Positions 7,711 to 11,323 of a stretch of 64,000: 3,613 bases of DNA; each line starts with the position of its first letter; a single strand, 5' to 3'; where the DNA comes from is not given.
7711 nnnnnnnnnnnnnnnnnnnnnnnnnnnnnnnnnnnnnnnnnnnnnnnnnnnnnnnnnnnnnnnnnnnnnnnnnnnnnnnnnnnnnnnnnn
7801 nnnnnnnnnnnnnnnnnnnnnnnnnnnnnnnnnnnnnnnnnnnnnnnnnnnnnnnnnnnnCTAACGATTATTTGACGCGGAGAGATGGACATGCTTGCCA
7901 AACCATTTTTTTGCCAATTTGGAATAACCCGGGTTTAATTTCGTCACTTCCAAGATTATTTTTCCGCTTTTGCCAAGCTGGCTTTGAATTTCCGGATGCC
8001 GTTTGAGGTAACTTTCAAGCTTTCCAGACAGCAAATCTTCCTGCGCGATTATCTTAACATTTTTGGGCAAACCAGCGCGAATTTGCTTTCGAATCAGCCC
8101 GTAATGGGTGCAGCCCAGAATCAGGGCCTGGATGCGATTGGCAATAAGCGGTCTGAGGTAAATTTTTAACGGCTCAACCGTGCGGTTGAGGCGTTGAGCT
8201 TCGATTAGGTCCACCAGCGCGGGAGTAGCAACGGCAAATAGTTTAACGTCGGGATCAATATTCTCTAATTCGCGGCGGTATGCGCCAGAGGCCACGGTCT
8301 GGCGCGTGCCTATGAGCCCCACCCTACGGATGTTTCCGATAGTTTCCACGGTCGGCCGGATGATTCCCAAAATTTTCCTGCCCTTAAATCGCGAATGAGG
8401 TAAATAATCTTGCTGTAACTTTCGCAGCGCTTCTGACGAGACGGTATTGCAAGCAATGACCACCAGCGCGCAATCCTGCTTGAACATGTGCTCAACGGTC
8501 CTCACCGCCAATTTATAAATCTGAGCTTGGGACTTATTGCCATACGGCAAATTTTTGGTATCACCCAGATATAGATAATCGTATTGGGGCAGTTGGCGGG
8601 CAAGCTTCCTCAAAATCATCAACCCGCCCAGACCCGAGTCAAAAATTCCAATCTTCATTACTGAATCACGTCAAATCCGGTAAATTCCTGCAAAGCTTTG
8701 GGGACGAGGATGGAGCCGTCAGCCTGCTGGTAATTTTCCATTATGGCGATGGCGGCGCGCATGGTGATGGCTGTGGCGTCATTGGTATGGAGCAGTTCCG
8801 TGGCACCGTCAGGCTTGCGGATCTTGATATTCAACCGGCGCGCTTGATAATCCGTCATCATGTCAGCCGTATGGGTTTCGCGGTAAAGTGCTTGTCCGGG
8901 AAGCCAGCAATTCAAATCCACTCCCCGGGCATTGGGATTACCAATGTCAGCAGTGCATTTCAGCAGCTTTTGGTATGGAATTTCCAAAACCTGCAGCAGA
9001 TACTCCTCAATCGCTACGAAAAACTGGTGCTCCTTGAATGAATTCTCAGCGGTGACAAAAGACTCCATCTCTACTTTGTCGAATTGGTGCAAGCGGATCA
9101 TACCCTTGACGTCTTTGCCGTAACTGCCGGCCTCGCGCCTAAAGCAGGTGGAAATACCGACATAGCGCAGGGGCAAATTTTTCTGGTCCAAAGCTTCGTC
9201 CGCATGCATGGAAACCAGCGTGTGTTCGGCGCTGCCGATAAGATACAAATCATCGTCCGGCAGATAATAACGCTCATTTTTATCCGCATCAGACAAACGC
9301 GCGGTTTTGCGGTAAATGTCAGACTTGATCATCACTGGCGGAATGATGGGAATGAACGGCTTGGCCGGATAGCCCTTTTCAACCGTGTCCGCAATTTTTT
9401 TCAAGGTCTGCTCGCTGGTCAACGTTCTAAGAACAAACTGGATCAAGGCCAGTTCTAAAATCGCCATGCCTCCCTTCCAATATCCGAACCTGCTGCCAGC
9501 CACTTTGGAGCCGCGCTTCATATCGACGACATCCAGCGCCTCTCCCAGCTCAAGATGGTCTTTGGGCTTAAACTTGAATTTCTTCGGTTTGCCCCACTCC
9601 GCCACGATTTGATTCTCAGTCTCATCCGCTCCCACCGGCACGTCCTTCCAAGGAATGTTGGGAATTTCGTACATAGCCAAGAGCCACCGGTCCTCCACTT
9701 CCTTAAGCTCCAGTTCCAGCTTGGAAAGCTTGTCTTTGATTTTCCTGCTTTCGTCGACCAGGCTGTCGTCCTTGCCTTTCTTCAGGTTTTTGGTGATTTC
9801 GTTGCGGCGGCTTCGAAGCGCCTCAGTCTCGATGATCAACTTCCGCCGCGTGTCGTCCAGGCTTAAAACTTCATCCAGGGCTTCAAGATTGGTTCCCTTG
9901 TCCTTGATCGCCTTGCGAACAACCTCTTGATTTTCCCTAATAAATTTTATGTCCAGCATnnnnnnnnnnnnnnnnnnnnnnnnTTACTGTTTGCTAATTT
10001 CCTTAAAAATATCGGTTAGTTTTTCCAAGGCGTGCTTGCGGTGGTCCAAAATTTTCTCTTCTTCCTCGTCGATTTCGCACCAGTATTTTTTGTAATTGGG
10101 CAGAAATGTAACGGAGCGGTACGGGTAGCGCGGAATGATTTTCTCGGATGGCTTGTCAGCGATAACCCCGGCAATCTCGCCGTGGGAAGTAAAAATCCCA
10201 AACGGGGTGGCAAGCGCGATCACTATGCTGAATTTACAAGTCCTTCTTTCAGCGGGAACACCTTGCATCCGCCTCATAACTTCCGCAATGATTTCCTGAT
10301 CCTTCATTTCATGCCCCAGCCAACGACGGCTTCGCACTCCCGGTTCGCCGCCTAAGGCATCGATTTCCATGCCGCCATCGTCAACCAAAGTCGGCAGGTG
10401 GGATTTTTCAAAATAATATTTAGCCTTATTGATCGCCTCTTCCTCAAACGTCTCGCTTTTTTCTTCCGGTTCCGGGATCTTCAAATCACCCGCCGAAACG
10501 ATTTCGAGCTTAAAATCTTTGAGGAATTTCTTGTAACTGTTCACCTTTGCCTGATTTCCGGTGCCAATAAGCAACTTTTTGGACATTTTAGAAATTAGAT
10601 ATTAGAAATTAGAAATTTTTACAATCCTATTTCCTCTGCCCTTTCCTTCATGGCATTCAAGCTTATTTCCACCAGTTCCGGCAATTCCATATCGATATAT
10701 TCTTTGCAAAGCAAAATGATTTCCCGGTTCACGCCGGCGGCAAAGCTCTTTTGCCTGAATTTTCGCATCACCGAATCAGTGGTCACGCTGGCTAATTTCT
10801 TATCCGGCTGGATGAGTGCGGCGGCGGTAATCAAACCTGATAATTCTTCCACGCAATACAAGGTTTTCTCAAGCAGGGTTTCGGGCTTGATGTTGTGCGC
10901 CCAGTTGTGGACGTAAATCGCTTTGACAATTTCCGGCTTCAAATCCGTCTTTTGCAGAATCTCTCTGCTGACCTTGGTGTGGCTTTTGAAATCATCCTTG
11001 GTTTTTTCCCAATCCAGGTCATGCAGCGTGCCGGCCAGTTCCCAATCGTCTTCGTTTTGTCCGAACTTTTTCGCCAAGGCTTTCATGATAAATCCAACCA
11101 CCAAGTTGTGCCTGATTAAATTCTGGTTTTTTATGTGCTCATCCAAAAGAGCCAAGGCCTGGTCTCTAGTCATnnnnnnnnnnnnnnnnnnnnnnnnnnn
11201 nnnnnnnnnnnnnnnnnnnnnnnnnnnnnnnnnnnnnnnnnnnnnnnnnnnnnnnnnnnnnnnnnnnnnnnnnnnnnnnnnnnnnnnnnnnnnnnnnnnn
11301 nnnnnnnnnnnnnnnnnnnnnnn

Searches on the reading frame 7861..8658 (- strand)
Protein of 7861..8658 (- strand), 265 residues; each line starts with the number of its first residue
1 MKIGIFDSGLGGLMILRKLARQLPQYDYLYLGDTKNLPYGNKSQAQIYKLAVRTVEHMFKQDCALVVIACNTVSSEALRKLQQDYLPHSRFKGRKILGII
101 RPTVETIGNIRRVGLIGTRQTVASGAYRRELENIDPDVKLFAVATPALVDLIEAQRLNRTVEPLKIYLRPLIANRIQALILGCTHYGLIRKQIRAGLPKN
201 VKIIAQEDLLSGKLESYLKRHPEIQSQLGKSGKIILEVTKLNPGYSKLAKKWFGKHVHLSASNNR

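Call 41: search_protein_families(library=pfam, proteins=[window:7861-8658:-], max_evalue=0.0001)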
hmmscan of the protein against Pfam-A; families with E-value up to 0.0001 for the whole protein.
window:7861-8658:- (265 aa): 1 family
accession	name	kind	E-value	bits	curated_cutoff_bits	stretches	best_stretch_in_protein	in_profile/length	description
PF01177.27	Asp_Glu_race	-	1.6e-15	57.9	31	1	19-201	20-198/211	Asp/Glu/Hydantoin racemase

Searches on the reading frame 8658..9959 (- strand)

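Call 41: search_protein_families(library=pfam, proteins=[window:8658-9959:-], max_evalue=0.0001)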
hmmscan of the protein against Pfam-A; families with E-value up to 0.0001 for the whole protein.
window:8658-9959:- (433 aa): 2 families
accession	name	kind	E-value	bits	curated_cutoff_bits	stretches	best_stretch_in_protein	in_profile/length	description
PF00587.30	tRNA-synt_2b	-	4e-26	92.6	29.3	1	235-410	8-179/179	tRNA synthetase class II core domain (G, H, P, S and T)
PF02403.27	Seryl_tRNA_N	-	3.6e-24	85.5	28.2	1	1-103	1-108/108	Seryl-tRNA synthetase N-terminal domain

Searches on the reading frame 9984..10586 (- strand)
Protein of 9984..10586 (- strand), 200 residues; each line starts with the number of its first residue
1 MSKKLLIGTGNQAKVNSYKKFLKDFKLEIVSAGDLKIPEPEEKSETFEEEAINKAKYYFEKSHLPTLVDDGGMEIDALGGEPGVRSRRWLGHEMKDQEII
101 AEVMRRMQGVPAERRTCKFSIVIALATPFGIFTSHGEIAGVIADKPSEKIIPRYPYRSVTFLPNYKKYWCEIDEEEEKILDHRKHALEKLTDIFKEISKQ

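Call 41: search_protein_families(library=pfam, proteins=[window:9984-10586:-], max_evalue=0.0001)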
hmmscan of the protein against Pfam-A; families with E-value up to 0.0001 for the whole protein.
window:9984-10586:- (200 aa): 1 family
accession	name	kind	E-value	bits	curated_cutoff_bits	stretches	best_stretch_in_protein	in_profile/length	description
PF01725.21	Ham1p_like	-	1.2e-36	126.8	22.5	1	6-192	2-185/186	Ham1 family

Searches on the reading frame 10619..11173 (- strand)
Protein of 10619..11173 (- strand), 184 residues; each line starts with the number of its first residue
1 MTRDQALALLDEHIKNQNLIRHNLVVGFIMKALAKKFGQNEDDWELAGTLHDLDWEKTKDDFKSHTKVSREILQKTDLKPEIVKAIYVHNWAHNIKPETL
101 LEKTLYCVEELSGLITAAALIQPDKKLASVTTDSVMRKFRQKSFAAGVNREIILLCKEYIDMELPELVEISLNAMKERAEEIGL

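Call 42: search_protein_families(library=pfam, proteins=[window:10619-11173:-], max_evalue=0.0001)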
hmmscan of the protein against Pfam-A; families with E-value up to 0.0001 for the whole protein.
window:10619-11173:- (184 aa): 1 family
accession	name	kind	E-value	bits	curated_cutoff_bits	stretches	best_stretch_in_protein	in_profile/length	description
PF01966.28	HD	-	1.2e-09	38.9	22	1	20-103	2-105/116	HD domain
